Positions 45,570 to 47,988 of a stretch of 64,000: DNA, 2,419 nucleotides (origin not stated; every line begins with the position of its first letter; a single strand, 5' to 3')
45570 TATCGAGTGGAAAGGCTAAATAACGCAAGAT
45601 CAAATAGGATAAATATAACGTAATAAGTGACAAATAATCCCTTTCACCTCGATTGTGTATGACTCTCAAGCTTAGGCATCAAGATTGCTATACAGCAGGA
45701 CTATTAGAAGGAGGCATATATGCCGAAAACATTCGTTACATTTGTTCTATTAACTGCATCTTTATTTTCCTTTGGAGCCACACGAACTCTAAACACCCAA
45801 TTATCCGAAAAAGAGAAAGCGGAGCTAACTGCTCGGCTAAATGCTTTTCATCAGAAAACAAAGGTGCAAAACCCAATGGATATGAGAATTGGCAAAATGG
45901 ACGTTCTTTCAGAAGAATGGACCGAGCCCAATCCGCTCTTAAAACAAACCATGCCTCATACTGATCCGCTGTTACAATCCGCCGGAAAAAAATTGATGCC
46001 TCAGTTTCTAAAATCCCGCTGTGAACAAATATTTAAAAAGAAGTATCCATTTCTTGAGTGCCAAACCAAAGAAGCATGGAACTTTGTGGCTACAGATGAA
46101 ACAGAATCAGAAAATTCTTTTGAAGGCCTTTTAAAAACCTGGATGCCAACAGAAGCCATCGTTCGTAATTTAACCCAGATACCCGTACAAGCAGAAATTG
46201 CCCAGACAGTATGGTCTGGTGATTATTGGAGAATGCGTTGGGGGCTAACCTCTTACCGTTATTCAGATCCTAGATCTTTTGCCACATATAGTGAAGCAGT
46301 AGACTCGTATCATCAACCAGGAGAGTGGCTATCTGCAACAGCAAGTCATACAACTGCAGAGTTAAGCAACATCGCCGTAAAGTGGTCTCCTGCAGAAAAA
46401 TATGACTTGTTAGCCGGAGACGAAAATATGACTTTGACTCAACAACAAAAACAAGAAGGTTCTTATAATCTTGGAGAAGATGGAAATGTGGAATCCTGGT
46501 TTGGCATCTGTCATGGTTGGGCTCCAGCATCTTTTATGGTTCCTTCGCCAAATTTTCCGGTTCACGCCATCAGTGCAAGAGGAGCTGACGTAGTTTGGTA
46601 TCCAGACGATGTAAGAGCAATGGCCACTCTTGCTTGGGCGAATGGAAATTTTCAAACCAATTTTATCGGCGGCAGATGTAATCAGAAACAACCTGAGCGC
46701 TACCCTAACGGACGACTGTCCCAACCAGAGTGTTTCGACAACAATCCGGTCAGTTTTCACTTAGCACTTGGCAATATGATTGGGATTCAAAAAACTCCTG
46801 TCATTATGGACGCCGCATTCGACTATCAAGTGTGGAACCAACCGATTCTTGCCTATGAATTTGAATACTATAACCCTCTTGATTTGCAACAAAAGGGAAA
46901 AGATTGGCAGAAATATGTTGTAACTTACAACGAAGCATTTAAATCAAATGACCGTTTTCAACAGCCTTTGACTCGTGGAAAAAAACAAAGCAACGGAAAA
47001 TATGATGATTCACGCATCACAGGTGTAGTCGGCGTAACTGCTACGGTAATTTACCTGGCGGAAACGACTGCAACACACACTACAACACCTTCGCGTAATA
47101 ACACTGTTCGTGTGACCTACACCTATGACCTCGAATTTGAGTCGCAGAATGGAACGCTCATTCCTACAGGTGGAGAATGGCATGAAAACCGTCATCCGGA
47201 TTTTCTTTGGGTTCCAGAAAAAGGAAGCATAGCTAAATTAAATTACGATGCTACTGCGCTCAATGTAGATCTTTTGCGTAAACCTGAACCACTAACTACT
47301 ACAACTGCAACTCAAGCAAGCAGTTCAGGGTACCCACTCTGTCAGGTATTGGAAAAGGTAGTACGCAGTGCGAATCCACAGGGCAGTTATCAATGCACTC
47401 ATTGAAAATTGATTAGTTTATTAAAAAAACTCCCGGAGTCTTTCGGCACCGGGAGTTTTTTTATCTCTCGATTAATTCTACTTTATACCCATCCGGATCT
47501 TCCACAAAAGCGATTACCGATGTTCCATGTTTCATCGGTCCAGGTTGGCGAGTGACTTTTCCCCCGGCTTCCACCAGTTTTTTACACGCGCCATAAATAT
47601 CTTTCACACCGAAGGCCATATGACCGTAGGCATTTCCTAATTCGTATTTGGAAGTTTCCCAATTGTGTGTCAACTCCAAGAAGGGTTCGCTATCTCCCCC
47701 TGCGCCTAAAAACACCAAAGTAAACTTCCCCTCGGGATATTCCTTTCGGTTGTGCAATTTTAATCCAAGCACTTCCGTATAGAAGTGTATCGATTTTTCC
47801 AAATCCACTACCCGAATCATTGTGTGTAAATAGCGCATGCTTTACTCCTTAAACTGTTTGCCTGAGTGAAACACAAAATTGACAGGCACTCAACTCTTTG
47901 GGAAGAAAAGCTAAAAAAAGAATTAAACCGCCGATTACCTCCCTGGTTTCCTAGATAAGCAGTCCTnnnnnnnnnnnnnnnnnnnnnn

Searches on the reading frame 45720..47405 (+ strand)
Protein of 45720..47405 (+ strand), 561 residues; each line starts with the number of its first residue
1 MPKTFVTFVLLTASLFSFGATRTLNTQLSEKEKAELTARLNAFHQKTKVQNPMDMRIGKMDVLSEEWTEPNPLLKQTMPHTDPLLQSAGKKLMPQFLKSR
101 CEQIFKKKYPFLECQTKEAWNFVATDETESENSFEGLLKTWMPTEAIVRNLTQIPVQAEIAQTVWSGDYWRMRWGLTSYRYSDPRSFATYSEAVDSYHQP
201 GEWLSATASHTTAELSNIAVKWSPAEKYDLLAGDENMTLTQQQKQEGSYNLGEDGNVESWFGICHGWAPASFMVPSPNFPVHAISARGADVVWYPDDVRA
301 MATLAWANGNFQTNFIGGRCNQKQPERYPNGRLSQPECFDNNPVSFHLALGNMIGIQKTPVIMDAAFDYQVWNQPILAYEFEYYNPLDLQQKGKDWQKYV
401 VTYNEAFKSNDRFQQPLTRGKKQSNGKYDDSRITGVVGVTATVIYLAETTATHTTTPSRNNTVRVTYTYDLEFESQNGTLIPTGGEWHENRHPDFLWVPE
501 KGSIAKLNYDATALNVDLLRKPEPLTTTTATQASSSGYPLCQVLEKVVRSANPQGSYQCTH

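Call 15: search_protein_families(library=pfam, proteins=[window:45720-47405:+], max_evalue=0.001)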
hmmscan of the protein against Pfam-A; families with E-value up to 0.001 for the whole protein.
window:45720-47405:+ (561 aa): 1 family
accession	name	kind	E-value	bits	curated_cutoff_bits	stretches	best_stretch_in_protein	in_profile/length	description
PF16683.11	TGase_elicitor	-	1.2e-30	107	25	1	147-501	13-334/361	Transglutaminase elicitor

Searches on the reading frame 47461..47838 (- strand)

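Call 15: search_protein_families(library=pfam, proteins=[window:47461-47838:-], max_evalue=0.001)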
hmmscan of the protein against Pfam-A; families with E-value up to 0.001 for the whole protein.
window:47461-47838:- (125 aa): 5 families
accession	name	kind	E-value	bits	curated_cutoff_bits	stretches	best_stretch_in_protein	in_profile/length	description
PF00903.31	Glyoxalase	-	4.8e-27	95.2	20.6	1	4-122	3-121/121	Glyoxalase/Bleomycin resistance protein/Dioxygenase superfamily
PF13669.12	Glyoxalase_4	-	7.9e-09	36.2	27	1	5-108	2-107/109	Glyoxalase/Bleomycin resistance protein/Dioxygenase superfamily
PF18029.7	Glyoxalase_6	-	4.8e-07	30.8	23.6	1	7-122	3-105/106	Glyoxalase-like domain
PF22677.2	Ble-like_N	-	3.7e-06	27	24.5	1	2-40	1-36/41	Bleomycin resistance protein-like N-terminal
PF12681.13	Glyoxalase_2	-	0.00031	21.1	30.1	1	6-124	4-115/118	Glyoxalase-like domain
